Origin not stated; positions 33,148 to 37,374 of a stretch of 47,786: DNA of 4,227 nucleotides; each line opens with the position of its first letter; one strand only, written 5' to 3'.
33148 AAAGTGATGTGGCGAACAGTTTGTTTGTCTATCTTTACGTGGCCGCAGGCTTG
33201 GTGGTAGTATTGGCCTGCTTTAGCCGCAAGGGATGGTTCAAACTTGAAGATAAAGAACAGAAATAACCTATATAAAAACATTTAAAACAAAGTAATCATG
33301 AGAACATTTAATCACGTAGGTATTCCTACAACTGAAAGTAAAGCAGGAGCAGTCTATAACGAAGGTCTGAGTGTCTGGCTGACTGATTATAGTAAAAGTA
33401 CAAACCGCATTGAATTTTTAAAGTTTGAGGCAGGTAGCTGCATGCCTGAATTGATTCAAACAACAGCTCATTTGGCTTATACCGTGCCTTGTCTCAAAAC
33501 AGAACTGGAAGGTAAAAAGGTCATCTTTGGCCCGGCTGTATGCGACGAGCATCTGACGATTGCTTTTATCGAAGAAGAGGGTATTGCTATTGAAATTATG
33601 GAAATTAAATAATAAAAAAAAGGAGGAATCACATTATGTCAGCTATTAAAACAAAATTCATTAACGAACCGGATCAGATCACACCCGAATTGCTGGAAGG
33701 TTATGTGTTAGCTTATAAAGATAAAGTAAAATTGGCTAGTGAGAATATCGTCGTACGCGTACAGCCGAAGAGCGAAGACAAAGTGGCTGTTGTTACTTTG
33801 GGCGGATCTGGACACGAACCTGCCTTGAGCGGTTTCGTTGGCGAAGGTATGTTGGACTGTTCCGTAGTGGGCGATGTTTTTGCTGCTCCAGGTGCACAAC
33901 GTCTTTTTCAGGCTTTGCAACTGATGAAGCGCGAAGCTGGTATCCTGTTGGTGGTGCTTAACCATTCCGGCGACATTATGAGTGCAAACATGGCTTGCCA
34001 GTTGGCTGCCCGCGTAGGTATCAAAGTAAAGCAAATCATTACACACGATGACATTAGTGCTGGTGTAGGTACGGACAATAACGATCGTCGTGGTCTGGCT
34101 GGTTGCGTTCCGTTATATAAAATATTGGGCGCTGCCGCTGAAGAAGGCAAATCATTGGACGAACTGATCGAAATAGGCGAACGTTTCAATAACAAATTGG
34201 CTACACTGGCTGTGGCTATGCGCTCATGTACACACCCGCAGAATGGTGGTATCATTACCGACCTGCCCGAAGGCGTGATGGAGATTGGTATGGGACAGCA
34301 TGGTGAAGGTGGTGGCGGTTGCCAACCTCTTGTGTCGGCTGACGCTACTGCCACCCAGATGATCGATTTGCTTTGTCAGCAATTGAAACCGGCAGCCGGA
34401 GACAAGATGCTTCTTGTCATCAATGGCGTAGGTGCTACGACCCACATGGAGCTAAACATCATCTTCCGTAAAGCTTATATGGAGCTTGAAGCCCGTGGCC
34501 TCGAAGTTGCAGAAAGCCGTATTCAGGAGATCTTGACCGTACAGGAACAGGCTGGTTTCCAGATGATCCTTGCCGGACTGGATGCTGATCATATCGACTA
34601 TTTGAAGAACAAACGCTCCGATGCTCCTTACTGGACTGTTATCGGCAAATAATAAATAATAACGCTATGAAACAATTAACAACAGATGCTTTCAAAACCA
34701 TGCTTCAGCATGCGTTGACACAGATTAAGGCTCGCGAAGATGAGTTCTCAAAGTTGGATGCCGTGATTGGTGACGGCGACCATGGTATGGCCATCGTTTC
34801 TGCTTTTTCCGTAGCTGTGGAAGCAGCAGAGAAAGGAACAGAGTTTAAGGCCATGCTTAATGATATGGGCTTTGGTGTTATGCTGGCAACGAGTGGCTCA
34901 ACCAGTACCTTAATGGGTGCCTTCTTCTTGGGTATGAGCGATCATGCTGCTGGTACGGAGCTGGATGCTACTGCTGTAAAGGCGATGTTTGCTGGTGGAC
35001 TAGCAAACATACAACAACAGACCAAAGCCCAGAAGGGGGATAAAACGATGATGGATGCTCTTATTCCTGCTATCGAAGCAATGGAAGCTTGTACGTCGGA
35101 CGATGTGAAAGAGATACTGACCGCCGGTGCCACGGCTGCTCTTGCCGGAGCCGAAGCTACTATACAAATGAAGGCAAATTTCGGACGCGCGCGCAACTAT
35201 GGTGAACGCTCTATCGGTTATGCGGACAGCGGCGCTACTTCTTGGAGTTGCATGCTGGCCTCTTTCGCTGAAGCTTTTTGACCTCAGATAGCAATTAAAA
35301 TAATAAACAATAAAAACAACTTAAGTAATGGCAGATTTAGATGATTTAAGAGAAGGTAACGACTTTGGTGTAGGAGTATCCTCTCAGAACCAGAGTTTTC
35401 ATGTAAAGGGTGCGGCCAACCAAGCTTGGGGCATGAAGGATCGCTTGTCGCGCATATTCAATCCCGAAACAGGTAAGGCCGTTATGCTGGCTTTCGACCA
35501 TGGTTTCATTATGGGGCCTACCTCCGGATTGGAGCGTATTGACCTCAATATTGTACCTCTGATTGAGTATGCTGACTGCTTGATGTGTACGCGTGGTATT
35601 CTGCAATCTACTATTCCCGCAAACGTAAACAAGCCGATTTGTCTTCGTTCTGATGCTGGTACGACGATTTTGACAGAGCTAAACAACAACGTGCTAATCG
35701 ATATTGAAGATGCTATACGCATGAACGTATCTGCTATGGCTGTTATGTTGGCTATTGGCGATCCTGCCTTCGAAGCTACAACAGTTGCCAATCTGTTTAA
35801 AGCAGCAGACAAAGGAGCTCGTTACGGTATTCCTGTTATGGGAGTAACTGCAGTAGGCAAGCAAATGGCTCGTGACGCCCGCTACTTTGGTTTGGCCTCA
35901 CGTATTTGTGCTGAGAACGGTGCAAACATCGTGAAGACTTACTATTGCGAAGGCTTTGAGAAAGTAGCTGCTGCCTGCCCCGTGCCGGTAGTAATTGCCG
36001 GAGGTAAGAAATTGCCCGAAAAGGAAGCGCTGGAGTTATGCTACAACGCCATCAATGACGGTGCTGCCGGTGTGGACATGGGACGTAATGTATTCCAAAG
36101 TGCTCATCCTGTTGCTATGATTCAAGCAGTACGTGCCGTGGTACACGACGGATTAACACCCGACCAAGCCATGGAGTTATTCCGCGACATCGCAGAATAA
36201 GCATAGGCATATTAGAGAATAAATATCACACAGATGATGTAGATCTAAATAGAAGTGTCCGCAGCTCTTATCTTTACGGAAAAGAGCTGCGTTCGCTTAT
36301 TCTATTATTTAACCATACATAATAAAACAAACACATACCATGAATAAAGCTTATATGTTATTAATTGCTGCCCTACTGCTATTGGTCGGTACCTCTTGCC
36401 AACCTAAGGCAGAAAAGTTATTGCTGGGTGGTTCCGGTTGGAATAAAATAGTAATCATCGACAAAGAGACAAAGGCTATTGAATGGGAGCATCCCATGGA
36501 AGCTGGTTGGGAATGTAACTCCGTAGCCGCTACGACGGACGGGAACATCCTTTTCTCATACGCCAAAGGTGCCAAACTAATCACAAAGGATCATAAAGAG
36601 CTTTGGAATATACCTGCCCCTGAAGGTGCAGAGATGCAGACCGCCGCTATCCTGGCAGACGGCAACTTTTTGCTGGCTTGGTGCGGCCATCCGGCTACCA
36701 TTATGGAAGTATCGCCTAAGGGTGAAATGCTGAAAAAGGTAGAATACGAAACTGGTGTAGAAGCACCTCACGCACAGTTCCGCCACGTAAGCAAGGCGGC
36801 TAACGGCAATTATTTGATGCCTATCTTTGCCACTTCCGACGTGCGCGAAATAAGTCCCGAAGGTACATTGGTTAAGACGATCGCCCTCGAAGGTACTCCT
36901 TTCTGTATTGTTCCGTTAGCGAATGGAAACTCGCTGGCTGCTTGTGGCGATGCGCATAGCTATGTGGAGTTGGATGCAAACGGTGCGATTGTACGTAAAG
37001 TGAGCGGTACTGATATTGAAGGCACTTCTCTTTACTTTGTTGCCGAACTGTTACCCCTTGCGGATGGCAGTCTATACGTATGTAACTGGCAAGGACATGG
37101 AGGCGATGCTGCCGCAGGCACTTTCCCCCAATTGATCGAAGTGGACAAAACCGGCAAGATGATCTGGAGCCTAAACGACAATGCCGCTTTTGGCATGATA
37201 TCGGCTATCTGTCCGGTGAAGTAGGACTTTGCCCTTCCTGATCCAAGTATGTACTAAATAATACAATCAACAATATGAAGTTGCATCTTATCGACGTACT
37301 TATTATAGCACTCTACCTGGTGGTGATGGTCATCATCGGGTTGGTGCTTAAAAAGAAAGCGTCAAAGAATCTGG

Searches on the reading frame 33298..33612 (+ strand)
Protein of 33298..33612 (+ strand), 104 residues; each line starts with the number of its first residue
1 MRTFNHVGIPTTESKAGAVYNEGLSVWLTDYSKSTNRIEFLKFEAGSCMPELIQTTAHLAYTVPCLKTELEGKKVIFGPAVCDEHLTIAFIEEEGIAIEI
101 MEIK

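Call 4: search_protein_families(library=pfam, proteins=[window:33298-33612:+], max_evalue=0.01)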
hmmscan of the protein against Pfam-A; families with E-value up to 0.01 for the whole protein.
window:33298-33612:+ (104 aa): 0 families

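Call 5: search_protein_families(library=ncbifam, proteins=[window:33298-33612:+], max_evalue=0.01)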
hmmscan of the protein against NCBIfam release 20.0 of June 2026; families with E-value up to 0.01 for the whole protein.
window:33298-33612:+ (104 aa): 0 families

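Call 47: search_protein_families(library=pfam, proteins=[window:33298-33612:+], max_evalue=10)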
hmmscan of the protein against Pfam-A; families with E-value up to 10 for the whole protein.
window:33298-33612:+ (104 aa): 0 families
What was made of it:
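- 33298..33612 (+): Small (104 aa) glyoxalase-I/VOC-like protein. No Pfam hit (calls 4, 47).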

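Call 88: search_solved_structures(query=A5, max_evalue=10)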
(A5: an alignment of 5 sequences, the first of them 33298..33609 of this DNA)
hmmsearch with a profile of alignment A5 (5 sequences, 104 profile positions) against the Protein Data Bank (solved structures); distinct sequences matched with E-value up to 10: 9.
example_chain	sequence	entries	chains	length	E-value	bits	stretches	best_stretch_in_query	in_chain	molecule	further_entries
3hdp_A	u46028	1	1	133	0.00019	24.6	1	21-78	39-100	Glyoxalase-I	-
2qh0_A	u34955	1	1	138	0.00021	24.5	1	22-79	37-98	Lactoylglutathione lyase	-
8up5_P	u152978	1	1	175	0.096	15.9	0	54-84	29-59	KEOPS complex subunit Pcc1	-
5f6q_A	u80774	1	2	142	0.32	14.3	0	52-92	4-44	Metallothiol transferase FosB 2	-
4ir0_A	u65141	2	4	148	0.46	13.8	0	53-91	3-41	Metallothiol transferase FosB 2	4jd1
6qh4_C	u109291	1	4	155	0.71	13.2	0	52-82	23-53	Methylmalonyl-CoA epimerase, mitochondrial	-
3rmu_A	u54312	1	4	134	0.91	12.8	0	56-82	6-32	Methylmalonyl-CoA epimerase, mitochondrial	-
9onv_A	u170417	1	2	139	1.2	12.4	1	52-101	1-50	Metallothiol transferase FosB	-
6brm_A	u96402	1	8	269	1.5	12.1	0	7-37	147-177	Putative metal-dependent isothiocyanate hydrolase SaxA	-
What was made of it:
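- The small protein is VOC-like (call 88).
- Tried and rejected: A profile instead points weakly to glyoxalase I/VOC (call 88).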

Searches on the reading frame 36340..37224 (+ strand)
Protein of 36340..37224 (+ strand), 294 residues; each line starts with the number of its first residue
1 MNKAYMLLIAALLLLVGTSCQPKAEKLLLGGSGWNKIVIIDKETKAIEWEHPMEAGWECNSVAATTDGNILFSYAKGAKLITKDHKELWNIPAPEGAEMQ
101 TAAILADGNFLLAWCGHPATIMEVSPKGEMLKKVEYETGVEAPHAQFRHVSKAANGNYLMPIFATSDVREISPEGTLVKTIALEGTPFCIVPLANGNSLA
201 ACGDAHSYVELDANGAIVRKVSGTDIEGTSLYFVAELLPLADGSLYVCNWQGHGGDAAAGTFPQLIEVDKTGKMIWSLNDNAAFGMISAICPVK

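Call 4: search_protein_families(library=pfam, proteins=[window:36340-37224:+], max_evalue=0.01)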
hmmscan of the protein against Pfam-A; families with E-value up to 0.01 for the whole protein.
window:36340-37224:+ (294 aa): 2 families
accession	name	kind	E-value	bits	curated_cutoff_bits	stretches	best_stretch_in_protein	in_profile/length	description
PF22701.2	Mala_s_1-like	-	1.6e-68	230.8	27.5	1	59-250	1-195/195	Mal s 1 allergenic protein-like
PF13360.13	PQQ_2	-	0.0058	16.8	27.6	0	37-99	5-65/233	Outer membrane protein assembly factor BamB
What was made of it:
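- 36340..37224 (+): Exported Mal s 1-like beta-propeller lipoprotein. PF22701 at 1.6e-68 (call 4).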

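Call 5: search_protein_families(library=ncbifam, proteins=[window:36340-37224:+], max_evalue=0.01)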
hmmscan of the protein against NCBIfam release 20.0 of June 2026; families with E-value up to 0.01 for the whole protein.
window:36340-37224:+ (294 aa): 1 family
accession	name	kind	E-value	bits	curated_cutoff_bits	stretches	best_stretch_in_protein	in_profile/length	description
TIGR04528.1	acido_non_PQQ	subfamily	0.0066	15.3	650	0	36-92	402-460/493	acido-empty-quinoprotein group A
